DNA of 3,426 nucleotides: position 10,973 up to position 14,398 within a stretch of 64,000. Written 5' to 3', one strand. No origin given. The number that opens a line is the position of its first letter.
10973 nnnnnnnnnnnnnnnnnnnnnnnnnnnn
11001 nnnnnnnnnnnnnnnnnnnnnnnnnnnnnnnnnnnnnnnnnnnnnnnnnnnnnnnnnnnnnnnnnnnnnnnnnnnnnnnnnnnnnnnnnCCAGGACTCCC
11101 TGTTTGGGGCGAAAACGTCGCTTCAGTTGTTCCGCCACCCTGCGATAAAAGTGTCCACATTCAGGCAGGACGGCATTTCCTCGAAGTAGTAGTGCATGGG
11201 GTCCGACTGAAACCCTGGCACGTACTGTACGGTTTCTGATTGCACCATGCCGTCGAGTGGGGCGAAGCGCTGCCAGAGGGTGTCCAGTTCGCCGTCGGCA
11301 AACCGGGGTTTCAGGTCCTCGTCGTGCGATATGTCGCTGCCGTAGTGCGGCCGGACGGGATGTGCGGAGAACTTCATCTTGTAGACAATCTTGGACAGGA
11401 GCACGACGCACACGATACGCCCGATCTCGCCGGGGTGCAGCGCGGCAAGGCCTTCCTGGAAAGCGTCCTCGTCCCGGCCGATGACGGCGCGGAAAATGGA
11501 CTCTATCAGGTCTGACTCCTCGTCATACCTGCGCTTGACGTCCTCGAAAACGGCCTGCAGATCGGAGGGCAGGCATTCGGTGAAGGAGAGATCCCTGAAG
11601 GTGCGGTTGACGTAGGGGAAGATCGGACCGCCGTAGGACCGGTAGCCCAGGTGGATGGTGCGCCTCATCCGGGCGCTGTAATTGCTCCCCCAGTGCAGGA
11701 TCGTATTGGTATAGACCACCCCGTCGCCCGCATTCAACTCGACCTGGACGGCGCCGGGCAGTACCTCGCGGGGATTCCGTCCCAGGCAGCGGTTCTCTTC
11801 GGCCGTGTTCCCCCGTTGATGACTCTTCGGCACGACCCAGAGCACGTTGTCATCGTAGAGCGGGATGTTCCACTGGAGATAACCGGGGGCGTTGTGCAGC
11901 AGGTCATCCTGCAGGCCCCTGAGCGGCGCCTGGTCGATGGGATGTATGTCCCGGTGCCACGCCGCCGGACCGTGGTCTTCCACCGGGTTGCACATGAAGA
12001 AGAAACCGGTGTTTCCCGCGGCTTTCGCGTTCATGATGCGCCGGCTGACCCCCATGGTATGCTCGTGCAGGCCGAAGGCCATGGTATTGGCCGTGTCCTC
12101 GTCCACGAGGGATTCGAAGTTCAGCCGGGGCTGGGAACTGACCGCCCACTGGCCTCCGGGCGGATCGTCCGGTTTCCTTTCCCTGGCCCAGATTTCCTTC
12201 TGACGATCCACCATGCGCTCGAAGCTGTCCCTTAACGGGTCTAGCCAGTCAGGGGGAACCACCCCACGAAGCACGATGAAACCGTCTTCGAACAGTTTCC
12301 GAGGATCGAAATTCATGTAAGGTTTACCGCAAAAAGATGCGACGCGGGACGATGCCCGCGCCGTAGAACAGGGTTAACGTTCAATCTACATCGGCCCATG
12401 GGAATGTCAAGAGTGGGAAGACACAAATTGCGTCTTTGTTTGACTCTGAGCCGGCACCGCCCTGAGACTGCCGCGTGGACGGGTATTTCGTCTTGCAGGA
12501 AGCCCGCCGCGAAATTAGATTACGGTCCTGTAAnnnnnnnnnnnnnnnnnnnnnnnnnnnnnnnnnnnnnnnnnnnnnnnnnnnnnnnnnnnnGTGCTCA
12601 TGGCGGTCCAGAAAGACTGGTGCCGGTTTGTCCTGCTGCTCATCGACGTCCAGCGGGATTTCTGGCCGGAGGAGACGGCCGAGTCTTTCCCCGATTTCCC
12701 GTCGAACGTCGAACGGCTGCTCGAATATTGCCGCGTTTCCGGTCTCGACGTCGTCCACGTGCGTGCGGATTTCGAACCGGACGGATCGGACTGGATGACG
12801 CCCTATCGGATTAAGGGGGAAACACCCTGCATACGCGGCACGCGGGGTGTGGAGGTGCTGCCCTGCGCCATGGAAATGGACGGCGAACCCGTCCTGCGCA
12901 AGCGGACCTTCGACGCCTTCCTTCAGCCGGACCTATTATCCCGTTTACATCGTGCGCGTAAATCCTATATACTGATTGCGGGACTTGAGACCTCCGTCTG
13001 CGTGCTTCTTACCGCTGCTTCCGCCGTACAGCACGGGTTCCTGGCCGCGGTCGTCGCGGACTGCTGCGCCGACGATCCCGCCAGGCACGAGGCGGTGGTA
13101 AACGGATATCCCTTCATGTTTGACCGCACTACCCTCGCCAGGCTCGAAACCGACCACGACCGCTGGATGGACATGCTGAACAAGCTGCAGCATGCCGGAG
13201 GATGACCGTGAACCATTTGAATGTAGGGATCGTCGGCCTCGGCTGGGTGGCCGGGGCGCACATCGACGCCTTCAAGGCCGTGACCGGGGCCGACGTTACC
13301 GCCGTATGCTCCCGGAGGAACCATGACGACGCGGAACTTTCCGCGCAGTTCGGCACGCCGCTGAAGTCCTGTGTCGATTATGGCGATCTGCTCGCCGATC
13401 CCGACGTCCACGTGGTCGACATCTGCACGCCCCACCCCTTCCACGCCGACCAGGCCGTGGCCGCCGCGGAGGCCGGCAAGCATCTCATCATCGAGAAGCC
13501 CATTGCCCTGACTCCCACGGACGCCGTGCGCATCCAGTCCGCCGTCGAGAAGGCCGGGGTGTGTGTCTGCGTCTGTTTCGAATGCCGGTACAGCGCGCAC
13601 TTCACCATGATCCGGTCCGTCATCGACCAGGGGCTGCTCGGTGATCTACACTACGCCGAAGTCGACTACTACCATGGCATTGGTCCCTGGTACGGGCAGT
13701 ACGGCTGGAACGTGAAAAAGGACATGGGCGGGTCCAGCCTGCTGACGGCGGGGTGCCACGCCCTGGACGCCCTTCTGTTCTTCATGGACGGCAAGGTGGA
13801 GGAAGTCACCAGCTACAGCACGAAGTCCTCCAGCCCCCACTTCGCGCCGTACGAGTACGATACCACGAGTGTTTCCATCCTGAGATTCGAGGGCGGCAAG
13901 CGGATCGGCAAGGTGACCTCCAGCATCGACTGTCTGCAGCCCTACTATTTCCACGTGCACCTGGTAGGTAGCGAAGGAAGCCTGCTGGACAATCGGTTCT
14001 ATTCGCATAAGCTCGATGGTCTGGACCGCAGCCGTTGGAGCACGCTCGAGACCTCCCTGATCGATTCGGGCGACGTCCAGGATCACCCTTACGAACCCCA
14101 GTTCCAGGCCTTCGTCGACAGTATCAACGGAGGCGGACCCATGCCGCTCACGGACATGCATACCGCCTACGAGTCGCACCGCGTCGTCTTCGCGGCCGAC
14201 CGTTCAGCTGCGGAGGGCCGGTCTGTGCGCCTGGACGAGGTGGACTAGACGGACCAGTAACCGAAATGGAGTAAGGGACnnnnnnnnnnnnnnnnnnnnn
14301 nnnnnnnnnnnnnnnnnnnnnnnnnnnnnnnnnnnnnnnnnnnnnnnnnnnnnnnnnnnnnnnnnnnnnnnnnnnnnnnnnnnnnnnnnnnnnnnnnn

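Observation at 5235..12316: Seven-gene minus-strand array carrying three PhyH dioxygenase paralogs, two enolase-superfamily dehydratases, a TudS-like DUF523/DUF1722 protein and an orphan hypothetical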

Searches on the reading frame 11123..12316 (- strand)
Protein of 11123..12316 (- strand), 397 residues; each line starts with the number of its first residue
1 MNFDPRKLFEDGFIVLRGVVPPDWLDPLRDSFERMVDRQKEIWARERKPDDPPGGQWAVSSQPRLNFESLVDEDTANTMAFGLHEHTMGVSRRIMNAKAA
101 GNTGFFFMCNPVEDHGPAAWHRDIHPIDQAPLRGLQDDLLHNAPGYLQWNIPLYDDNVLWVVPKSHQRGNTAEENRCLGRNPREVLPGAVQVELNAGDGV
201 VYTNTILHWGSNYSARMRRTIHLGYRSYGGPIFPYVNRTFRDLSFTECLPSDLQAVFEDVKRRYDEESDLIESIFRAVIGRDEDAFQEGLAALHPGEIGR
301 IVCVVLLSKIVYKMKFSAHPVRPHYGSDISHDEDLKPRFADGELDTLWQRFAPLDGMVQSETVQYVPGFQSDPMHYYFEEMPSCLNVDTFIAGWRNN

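Call 3: search_protein_families(library=pfam, proteins=[window:11123-12316:-], max_evalue=0.01)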
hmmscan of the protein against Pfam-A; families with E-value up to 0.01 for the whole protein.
window:11123-12316:- (397 aa): 1 family
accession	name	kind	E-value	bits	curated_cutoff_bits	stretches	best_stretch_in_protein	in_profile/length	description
PF05721.19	PhyH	-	3.1e-12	47.7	22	1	10-219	3-212/213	Phytanoyl-CoA dioxygenase (PhyH)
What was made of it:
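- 11123..12316 (-): PhyH397: PhyH-family Fe(II)/2OG oxygenase with a C-terminal helical domain. Pfam PhyH over residues 10-219 (call 3).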

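Call 7: search_protein_families(library=ncbifam, proteins=[window:11123-12316:-], max_evalue=0.01)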
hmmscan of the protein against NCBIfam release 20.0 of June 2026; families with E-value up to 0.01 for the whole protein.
window:11123-12316:- (397 aa): 0 families

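Call 36: search_solved_structures(query=window:11123-12316:-, max_evalue=0.01)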
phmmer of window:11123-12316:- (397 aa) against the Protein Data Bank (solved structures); distinct sequences matched with E-value up to 0.01: 1.
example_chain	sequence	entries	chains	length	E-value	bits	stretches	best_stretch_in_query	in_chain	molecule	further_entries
4xbz_A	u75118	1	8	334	0.0031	19.6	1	11-227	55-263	EvdO1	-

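Call 67: find_homologous_proteins(query=window:11123-12316:-, max_evalue=0.00001)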
Query window:11123-12316:- (397 aa): 1014 proteins with E <= 0.00001 among 2938 candidates; the best 120 are listed.
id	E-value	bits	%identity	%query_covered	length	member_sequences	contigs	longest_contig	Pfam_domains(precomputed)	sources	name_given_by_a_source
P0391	6.2e-274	926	98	100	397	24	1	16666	PF05721.20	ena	-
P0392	1.7e-253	859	90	100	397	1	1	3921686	PF05721.20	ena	-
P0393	1.2e-242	823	87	100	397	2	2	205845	PF05721.20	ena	-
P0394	2.2e-240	816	85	100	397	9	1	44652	PF05721.20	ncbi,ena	-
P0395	1.2e-239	813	85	100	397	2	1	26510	PF05721.20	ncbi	-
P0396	1.6e-238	810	85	100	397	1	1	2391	PF05721.20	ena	-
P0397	4.5e-238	808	85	100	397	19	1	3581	PF05721.20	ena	-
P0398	5.4e-237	805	84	100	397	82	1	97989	PF05721.20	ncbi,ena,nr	ncbi:MAG: phytanoyl-CoA dioxygenase family protein [Gemmatimonadota bacterium]|nr:phytanoyl-CoA diox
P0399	9.7e-237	804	84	100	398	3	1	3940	PF05721.20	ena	-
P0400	8.7e-231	784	83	100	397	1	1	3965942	PF05721.20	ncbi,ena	-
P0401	1.3e-225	767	82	100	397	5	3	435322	PF05721.20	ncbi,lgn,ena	-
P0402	1.6e-225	767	81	100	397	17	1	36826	PF05721.20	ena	-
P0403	6.2e-225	765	81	100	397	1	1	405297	PF05721.20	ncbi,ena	-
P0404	2.4e-224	763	80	100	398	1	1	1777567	PF05721.20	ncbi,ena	-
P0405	1.3e-195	668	71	100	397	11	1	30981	PF05721.20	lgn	-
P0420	1.3e-166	573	62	99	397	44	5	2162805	PF05721.20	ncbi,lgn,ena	-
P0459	7.0e-137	475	53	99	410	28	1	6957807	PF05721.20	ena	-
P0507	3.5e-125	436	50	99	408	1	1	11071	PF05721.20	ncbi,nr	ncbi:MAG: phytanoyl-CoA dioxygenase family protein [Candidatus Poribacteria bacterium]|nr:phytanoyl-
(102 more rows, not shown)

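Call 68: find_encoding_contigs(protein=P0420, flank=6000, max_places=3)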
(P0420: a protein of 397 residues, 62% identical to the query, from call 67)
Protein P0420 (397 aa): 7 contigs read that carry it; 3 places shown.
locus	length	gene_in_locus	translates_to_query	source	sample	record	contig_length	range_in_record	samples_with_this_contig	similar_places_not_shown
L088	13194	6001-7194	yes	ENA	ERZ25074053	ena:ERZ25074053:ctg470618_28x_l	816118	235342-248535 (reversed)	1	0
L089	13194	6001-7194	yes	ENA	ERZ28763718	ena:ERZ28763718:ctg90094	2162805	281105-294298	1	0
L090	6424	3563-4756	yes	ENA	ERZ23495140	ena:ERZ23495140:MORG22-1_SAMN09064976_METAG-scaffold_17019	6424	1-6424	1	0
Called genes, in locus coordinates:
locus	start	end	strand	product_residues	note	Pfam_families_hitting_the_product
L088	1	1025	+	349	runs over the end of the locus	PF00389:2-Hacid_dh (weak), PF02826:2-Hacid_dh_C, PF03446:NAD_binding_2 (weak)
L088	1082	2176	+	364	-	PF01408:GFO_IDH_MocA, PF22725:GFO_IDH_MocA_C3, PF02894:GFO_IDH_MocA_C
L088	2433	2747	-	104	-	-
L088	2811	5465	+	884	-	PF13385:Laminin_G_3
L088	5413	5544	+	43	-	-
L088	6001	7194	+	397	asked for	PF05721:PhyH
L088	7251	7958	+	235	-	PF05721:PhyH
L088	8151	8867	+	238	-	PF05721:PhyH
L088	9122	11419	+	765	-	PF22124:Glyco_hydro_95_cat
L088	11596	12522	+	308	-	PF01476:LysM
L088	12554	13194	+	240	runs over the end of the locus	-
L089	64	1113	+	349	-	PF00389:2-Hacid_dh (weak), PF02826:2-Hacid_dh_C, PF03446:NAD_binding_2 (weak)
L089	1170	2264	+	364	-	PF01408:GFO_IDH_MocA, PF22725:GFO_IDH_MocA_C3, PF02894:GFO_IDH_MocA_C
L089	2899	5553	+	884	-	PF13385:Laminin_G_3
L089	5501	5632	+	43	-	-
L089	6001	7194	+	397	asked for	PF05721:PhyH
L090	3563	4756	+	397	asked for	PF05721:PhyH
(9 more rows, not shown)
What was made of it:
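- A PhyH397 orthologue sits beside a GH95 fucosidase-family gene (call 68).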

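Call 69: find_encoding_contigs(protein=P0459, flank=6000, max_places=2)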
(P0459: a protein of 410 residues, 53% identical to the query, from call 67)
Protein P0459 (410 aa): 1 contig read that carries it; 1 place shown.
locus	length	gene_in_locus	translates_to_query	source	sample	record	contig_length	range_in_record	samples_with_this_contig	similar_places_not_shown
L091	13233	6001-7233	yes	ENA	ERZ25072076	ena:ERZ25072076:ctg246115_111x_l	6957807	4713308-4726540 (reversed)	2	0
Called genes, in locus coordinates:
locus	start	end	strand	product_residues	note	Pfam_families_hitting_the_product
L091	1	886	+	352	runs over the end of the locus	PF14072:DndB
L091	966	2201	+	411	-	PF14072:DndB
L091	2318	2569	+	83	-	PF04255:DUF433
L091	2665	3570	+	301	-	PF03372:Exo_endo_phos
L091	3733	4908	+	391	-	PF01381:HTH_3, PF13560:HTH_31, PF06114:Peptidase_M78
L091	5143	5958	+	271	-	PF02634:FdhD-NarQ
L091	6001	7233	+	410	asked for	PF05721:PhyH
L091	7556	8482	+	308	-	PF00924:MS_channel_2nd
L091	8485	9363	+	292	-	PF00924:MS_channel_2nd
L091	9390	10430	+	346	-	PF01717:Meth_synt_2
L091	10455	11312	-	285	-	PF02585:PIG-L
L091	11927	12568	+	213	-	-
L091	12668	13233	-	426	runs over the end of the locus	-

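Call 70: find_encoding_contigs(protein=P0507, flank=6000, max_places=2)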
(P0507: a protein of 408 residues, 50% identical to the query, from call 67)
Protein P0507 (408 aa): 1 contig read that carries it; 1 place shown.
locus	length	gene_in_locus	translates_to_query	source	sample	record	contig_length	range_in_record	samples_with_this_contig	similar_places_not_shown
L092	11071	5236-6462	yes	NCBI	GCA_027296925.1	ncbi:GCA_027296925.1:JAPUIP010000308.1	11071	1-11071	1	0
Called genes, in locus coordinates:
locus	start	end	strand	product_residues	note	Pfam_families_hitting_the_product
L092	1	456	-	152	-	PF13546:DDE_5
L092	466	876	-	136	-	PF13546:DDE_5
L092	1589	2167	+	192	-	PF12917:YfbR-like, PF13023:HD_3, PF01966:HD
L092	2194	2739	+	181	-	PF00156:Pribosyltran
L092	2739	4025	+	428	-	PF01979:Amidohydro_1, PF07969:Amidohydro_3 (weak), PF12890:DHOase, PF07969:Amidohydro_3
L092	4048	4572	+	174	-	PF13302:Acetyltransf_3, PF13420:Acetyltransf_4 (weak), PF00583:Acetyltransf_1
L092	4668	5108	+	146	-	-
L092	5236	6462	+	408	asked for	PF05721:PhyH (faint)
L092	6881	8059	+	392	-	PF00988:CPSase_sm_chain, PF00117:GATase, PF07722:Peptidase_C26 (faint)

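Call 79: predict_structure(alignment_id=A3)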
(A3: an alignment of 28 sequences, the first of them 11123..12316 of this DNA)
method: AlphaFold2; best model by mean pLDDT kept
length: 397 residues; sequences in the alignment: 28
mean_pLDDT: 90.2   pTM: 0.90
mean pLDDT of the five models: 90.2, 89.3, 88.9, 87.8, 86.2
residues with pLDDT >= 90: 278; 70-90: 101; 50-70: 14; < 50: 4
segments of 3 or more residues with pLDDT < 50: none
pLDDT, mean of each block of 10 residues (from residue 1): 91 95 95 94 93 89 88 93 95 96 87 88 80 93 94 85 94 93 92 92 90 82 94 88 92 96 96 98 98 94 94 79 56 93 97 92 84 84 91 79
secondary structure, 60 per line:
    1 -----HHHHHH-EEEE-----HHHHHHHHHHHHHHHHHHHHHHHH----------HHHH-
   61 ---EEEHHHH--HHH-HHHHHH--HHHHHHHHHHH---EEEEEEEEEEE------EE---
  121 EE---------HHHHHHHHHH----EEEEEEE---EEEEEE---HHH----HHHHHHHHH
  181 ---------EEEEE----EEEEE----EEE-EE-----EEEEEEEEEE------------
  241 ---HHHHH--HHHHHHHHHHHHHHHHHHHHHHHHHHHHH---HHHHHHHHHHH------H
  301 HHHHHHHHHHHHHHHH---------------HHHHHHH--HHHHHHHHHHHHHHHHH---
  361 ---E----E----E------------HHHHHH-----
elements in order: H6-11 E13-16 H22-45 H56-59 E64-66 H67-70 H77-82 H85-95 E99-109 H132-141 E146-152 E156-161 H172-180 E190-194 E199-203 E208-210 E219-228 H244-248 H251-279 H283-293 H300-316 H332-338 H341-357 H387-392
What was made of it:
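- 11123..12316 (-): AF2 pLDDT 90: jelly-roll plus helices 244-357 (call 79).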

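Call 81: fold_search(model_id=the predicted structure, library=pdb)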
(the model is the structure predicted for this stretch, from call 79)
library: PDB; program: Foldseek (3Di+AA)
matches with E <= 10: 1696; with E <= 0.001: 385
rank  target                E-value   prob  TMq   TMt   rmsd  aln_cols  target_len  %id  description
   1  8zyb_E                1.6e-10  1.00  0.44  0.60   4.9       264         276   17  a-KG dependent oxygenase (released 2025-06-18)
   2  8zyb_D                1.7e-10  1.00  0.44  0.62   4.9       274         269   16  a-KG dependent oxygenase (released 2025-06-18)
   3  8zyb_B                2.4e-10  1.00  0.43  0.60   5.0       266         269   16  a-KG dependent oxygenase (released 2025-06-18)
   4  8zyb_A                3.0e-10  1.00  0.43  0.61   4.9       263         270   15  a-KG dependent oxygenase (released 2025-06-18)
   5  4xbz_C                3.0e-10  1.00  0.40  0.49   4.8       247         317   20  Crystal Structure of EvdO1 from Micromonospora carbonacea var. aurantiaca (released 2015-08-05)
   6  8zyb_C                3.4e-10  1.00  0.43  0.59   5.0       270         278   16  a-KG dependent oxygenase (released 2025-06-18)
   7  7eys_C                5.2e-10  1.00  0.43  0.59   5.7       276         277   12  Complex structure of SptF with Fe, alpha-ketoglutarate, and andiconin D (released 2022-04-20)
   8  6oxh_A                8.6e-10  1.00  0.43  0.58   5.1       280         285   19  X-ray crystal structure of His-tagged Y140F FtmOx1 bound to Fe(II) and 2-oxoglutarate (released 2019-07-03)
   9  4xbz_A                9.0e-10  1.00  0.42  0.52   4.8       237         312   20  Crystal Structure of EvdO1 from Micromonospora carbonacea var. aurantiaca (released 2015-08-05)
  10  4xbz_H                1.1e-09  1.00  0.41  0.51   5.0       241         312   19  Crystal Structure of EvdO1 from Micromonospora carbonacea var. aurantiaca (released 2015-08-05)
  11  4xbz_F                1.2e-09  1.00  0.41  0.51   4.6       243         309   18  Crystal Structure of EvdO1 from Micromonospora carbonacea var. aurantiaca (released 2015-08-05)
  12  7eyu_B                1.6e-09  1.00  0.43  0.61   5.2       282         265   12  Fe(II)/(alpha)ketoglutarate-dependent dioxygenase SptF-N65T mutant with andiconin D (released 2022-04-20)
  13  7de0_B                1.6e-09  1.00  0.43  0.58   5.2       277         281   19  Crystal structure of FtmOx1 Y224F mutation (released 2021-11-10)
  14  5oa4                  1.9e-09  1.00  0.42  0.55   6.0       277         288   16  Fe(II)/(alpha)ketoglutarate-dependent dioxygenase AsqJ_V72I mutant in complex with 4-methoxycyclopeptin (1) (released 2018-04-04)
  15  8zyb_G                2.7e-09  1.00  0.43  0.61   5.0       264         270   16  a-KG dependent oxygenase (released 2025-06-18)
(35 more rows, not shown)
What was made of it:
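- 11123..12316 (-): Nearest folds are DhiD, EvdO1, SptF and FtmOx1 (call 81).
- PhyH397's nearest structures are all natural-product tailoring oxygenases (call 81).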

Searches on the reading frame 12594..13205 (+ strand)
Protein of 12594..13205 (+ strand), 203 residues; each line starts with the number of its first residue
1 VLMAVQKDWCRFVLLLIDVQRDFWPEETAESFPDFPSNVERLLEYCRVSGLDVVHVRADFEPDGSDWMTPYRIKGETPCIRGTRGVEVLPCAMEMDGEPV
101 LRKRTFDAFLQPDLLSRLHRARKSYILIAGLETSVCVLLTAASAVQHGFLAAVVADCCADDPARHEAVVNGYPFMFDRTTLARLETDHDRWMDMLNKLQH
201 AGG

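Call 6: search_protein_families(library=pfam, proteins=[window:12594-13205:+], max_evalue=0.01)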
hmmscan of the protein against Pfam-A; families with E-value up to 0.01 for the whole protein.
window:12594-13205:+ (203 aa): 1 family
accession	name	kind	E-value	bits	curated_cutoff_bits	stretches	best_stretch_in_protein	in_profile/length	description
PF00857.26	Isochorismatase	-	2.5e-29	103.1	27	1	13-163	2-154/175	Isochorismatase domain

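Call 47: search_protein_families(library=ncbifam, proteins=[window:12594-13205:+], max_evalue=0.00001)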
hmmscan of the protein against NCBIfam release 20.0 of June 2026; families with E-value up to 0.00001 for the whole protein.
window:12594-13205:+ (203 aa): 2 families
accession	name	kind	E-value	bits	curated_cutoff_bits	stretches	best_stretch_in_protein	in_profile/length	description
NF050097.1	BiurAmidohydBiuH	equivalog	2.8e-13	49.8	370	1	39-169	54-198/221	biuret amidohydrolase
NF008517.0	PRK11440.1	equivalog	1.8e-07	31.3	195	1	13-170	10-169/188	hydrolase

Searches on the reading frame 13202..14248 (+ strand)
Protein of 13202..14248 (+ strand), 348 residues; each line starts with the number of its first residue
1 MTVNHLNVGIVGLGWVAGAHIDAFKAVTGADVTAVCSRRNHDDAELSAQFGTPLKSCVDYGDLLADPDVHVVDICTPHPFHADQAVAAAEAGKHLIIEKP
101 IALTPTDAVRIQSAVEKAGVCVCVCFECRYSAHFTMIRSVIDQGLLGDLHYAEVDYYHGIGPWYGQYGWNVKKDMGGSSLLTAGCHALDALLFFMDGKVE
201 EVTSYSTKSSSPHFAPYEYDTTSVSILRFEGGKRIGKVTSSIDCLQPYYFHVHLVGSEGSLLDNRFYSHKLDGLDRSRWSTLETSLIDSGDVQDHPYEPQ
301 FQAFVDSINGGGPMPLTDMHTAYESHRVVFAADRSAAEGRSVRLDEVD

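Call 6: search_protein_families(library=pfam, proteins=[window:13202-14248:+], max_evalue=0.01)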
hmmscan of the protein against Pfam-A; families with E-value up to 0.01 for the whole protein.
window:13202-14248:+ (348 aa): 4 families
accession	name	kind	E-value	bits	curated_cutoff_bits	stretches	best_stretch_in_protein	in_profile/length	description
PF01408.29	GFO_IDH_MocA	-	2.4e-25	90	24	1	6-124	1-118/120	Oxidoreductase family, NAD-binding Rossmann fold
PF22725.1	GFO_IDH_MocA_C3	-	5.5e-20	72.1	27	1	135-261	2-123/124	GFO/IDH/MocA C-terminal domain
PF02894.22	GFO_IDH_MocA_C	-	7.1e-15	55.8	22.9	1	139-344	2-218/218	Oxidoreductase family, C-terminal alpha/beta domain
PF03447.22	NAD_binding_3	-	6.8e-06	27.2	24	1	12-121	1-112/116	Homoserine dehydrogenase, NAD binding domain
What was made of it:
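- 12594..14248 (+): Divergent pair: isochorismatase-family hydrolase (12594-13205) and GFO/IDH/MocA oxidoreductase (13202-14248), syntenic with the array in the clade. Pfam (call 6).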

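Call 47: search_protein_families(library=ncbifam, proteins=[window:13202-14248:+], max_evalue=0.00001)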
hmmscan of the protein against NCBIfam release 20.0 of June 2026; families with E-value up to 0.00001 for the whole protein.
window:13202-14248:+ (348 aa): 8 families
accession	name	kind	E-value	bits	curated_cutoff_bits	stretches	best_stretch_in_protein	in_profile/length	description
TIGR04380.1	myo_inos_iolG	equivalog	1.1e-37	129.7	355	1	6-343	2-330/330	inositol 2-dehydrogenase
NF052479.1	LevoglcsnDh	equivalog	2e-27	95.9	650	1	4-206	2-212/386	levoglucosan dehydrogenase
NF040723.1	UDP-GlcNAcDh_Arch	equivalog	3.1e-21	76.2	450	1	6-231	1-207/302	UDP-N-acetylglucosamine 3-dehydrogenase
NF041392.1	XylDh_Gfo6_Halo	equivalog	8.9e-19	67.5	350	1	5-343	16-349/350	D-xylose 1-dehydrogenase Gfo6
NF008607.0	PRK11579.1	subfamily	3.6e-18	65.7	330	1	4-189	3-183/346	oxidoreductase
NF052679.1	InsChiInosDhIolG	equivalog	1.2e-15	57.4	540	1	6-311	3-294/343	bifunctional inositol 2-dehydrogenase/D-chiro-inositol 1-dehydrogenase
NF058563.1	BT_2159_fam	equivalog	3e-13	49.5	650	1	7-152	2-146/350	disaccharide 3-dehydrogenase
NF007574.0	PRK10206.1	equivalog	4.6e-12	45.6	352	1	52-216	49-206/345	oxidoreductase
